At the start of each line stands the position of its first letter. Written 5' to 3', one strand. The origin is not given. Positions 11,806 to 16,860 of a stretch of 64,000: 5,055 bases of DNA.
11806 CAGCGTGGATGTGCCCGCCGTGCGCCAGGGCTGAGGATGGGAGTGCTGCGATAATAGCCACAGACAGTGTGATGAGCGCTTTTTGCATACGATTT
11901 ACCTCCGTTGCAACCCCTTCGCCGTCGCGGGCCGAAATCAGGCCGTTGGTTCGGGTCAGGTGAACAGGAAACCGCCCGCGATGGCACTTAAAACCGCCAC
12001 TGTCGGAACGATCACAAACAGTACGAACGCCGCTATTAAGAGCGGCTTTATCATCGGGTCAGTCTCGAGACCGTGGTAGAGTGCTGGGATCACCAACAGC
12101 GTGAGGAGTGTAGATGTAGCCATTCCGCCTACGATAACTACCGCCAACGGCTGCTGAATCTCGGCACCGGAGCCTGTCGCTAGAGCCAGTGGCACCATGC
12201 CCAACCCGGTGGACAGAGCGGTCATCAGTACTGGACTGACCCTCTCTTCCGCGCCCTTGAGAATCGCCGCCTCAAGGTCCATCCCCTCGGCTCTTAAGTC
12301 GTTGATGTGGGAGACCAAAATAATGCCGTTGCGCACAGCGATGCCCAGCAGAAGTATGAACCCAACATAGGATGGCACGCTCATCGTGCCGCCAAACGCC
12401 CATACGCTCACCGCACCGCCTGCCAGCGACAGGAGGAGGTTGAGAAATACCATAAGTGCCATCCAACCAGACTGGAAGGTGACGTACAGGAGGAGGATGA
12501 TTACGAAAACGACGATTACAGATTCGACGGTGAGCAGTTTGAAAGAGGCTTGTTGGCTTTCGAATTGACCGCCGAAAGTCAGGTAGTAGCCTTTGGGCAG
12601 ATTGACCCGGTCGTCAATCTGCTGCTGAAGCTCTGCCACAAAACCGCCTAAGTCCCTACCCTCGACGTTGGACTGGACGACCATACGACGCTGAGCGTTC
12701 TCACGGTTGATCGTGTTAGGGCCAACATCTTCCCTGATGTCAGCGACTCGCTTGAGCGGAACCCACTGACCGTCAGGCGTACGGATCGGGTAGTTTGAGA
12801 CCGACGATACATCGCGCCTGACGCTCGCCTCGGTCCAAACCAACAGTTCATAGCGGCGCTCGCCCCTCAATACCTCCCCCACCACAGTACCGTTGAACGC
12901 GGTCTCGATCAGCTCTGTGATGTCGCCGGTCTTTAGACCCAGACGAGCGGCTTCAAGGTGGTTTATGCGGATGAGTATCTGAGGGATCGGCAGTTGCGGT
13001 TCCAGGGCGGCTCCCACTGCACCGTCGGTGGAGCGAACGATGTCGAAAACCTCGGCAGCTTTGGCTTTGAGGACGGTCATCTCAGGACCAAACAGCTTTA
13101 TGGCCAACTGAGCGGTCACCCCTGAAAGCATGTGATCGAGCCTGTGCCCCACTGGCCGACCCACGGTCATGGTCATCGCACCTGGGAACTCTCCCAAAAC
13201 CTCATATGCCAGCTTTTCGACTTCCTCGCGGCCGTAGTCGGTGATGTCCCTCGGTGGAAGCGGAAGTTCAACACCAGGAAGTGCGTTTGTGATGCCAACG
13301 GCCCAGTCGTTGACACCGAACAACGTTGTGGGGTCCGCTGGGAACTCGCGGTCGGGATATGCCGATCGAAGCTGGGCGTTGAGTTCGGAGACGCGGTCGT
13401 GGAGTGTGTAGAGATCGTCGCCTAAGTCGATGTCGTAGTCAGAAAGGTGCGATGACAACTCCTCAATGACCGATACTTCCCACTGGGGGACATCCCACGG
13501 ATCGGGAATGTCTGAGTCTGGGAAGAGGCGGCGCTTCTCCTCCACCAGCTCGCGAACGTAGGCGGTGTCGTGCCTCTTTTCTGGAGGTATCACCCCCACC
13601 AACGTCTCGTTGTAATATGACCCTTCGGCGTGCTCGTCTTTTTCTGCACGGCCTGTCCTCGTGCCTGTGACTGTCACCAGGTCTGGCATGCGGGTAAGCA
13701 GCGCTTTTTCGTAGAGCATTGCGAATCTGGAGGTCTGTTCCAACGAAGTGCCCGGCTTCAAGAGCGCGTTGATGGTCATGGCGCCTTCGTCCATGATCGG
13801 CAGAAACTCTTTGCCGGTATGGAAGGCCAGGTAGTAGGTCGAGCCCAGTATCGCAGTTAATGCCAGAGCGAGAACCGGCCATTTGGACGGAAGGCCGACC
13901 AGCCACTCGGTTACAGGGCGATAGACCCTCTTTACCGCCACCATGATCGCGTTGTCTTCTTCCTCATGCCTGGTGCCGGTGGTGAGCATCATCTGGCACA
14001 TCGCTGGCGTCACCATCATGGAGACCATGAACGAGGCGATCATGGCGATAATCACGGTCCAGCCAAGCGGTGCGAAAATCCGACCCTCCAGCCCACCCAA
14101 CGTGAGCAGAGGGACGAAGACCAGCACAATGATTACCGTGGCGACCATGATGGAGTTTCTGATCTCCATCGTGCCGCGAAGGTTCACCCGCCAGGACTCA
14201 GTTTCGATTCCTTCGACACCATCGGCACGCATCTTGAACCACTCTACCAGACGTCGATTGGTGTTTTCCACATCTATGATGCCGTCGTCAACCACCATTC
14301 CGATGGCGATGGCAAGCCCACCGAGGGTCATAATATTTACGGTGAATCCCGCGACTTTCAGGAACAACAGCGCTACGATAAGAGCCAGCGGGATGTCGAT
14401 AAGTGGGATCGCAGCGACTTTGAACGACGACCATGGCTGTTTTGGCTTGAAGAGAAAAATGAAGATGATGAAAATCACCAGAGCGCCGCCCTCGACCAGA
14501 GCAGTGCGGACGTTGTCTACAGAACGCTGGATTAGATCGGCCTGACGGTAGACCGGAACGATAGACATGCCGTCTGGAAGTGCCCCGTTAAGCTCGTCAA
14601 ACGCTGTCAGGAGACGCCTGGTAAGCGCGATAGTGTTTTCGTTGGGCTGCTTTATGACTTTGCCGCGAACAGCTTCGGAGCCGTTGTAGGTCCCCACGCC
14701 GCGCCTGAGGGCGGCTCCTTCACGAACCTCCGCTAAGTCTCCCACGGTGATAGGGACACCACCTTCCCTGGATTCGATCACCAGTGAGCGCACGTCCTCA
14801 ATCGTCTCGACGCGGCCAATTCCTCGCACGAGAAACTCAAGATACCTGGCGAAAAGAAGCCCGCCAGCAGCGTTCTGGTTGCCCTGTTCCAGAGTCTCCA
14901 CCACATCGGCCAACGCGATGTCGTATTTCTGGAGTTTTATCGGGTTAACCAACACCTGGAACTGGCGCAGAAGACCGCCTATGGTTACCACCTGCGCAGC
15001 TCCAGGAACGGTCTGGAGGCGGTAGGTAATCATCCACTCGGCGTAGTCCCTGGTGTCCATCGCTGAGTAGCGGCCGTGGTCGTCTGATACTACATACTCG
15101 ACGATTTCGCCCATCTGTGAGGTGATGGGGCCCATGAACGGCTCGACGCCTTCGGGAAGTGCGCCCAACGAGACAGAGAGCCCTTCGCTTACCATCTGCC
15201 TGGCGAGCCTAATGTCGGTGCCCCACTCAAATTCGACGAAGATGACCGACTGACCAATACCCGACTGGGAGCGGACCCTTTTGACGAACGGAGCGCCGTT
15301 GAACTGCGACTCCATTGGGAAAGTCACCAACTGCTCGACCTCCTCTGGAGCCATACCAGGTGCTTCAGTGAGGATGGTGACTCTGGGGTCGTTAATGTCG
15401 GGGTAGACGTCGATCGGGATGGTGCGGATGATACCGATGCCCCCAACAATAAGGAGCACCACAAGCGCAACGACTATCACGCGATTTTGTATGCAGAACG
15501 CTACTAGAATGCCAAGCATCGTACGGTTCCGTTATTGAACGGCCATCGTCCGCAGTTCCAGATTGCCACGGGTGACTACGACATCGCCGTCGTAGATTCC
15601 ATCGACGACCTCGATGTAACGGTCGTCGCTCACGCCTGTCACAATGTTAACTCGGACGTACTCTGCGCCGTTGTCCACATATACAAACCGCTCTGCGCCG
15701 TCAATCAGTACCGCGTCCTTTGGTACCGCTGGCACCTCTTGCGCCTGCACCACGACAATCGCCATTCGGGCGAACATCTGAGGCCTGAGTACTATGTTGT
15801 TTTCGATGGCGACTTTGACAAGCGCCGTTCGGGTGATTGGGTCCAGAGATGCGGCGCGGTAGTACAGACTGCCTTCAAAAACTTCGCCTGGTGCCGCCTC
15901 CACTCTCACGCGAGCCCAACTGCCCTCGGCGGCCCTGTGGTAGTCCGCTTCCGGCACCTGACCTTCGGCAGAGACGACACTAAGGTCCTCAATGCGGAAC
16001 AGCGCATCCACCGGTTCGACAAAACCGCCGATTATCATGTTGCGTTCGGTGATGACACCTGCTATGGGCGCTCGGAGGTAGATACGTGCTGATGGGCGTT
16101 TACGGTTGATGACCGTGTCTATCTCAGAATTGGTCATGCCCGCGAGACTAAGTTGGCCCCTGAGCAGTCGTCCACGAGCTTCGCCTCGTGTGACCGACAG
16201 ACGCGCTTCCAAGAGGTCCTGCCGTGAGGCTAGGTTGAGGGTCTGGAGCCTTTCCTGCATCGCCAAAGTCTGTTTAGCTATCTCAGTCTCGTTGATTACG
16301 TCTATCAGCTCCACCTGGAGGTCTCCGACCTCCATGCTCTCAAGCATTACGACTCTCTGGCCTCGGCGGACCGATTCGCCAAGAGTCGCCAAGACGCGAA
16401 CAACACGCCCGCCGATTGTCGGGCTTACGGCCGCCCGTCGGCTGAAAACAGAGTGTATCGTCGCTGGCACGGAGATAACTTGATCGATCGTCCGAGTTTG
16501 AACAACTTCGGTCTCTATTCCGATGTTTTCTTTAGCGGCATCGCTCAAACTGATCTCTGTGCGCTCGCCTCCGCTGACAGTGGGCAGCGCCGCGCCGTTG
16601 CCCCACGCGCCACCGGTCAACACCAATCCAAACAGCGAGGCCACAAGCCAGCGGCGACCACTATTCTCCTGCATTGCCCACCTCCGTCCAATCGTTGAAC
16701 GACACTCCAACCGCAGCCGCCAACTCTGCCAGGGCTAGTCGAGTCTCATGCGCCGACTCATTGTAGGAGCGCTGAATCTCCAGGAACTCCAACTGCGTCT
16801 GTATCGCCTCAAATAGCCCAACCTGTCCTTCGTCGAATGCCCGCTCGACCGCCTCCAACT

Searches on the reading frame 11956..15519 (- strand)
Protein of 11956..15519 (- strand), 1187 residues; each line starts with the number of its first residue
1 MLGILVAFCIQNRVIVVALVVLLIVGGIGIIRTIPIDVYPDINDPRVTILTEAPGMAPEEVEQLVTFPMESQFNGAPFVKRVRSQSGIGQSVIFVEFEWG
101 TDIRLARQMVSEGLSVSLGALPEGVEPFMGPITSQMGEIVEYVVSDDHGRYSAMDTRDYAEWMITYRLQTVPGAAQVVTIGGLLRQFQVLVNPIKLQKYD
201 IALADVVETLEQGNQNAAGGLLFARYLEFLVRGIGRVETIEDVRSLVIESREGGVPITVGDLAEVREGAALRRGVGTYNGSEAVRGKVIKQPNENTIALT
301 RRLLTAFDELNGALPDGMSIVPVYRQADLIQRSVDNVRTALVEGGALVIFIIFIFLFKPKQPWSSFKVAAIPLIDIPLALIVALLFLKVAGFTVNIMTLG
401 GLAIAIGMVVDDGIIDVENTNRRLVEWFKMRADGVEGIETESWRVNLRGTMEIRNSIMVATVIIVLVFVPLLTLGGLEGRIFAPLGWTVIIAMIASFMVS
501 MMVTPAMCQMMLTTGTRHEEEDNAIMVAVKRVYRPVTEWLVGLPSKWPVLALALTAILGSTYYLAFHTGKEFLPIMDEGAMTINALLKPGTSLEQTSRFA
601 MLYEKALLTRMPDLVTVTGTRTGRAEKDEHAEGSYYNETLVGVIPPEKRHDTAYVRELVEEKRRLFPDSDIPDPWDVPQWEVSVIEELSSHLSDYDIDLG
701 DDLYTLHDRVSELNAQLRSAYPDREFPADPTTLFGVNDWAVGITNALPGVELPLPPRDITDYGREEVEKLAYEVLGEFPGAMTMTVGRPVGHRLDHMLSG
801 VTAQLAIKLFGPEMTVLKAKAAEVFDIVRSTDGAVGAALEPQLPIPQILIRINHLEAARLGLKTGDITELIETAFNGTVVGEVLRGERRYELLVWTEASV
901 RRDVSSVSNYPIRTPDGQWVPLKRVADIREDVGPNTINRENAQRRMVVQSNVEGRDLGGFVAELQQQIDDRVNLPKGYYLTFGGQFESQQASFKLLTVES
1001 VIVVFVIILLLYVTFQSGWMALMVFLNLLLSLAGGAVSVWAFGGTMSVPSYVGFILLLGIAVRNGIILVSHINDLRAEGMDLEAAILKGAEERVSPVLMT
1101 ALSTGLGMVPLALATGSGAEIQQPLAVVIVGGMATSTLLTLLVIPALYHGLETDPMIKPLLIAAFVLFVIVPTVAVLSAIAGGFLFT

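Call 26: search_protein_families(library=pfam, proteins=[window:11956-15519:-], max_evalue=0.001)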
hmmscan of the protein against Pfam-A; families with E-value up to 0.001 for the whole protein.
window:11956-15519:- (1187 aa): 2 families
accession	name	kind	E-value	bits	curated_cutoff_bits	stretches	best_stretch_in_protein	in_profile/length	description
PF00873.25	ACR_tran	-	2.4e-259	863.5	28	2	6-718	2-697/1021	AcrB/AcrD/AcrF family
PF03176.21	MMPL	-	3.8e-06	26.5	20.5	1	987-1148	139-299/333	MMPL family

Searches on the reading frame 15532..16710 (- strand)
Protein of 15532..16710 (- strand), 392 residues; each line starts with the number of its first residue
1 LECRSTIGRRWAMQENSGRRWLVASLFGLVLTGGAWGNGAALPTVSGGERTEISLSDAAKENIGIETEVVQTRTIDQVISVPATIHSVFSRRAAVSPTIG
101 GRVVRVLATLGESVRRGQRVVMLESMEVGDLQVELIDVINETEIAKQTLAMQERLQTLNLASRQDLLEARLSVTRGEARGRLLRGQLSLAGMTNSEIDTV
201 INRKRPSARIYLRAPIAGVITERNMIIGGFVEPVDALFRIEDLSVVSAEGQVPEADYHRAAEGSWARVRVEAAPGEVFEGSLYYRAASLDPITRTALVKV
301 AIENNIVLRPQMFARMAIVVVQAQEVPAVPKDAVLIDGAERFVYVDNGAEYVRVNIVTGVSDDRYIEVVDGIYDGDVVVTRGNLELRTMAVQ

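Call 25: search_protein_families(library=pfam, proteins=[window:15532-16710:-], max_evalue=0.001)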
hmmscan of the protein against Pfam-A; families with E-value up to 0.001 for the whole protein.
window:15532-16710:- (392 aa): 2 families
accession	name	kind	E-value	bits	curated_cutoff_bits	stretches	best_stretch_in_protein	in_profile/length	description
PF16576.10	HlyD_D23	-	1.4e-36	126.3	30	1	75-314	2-214/214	Barrel-sandwich domain of CusB or HlyD membrane-fusion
PF13437.12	HlyD_3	-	1.4e-11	45.5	22.2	1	212-308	2-103/106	HlyD family secretion protein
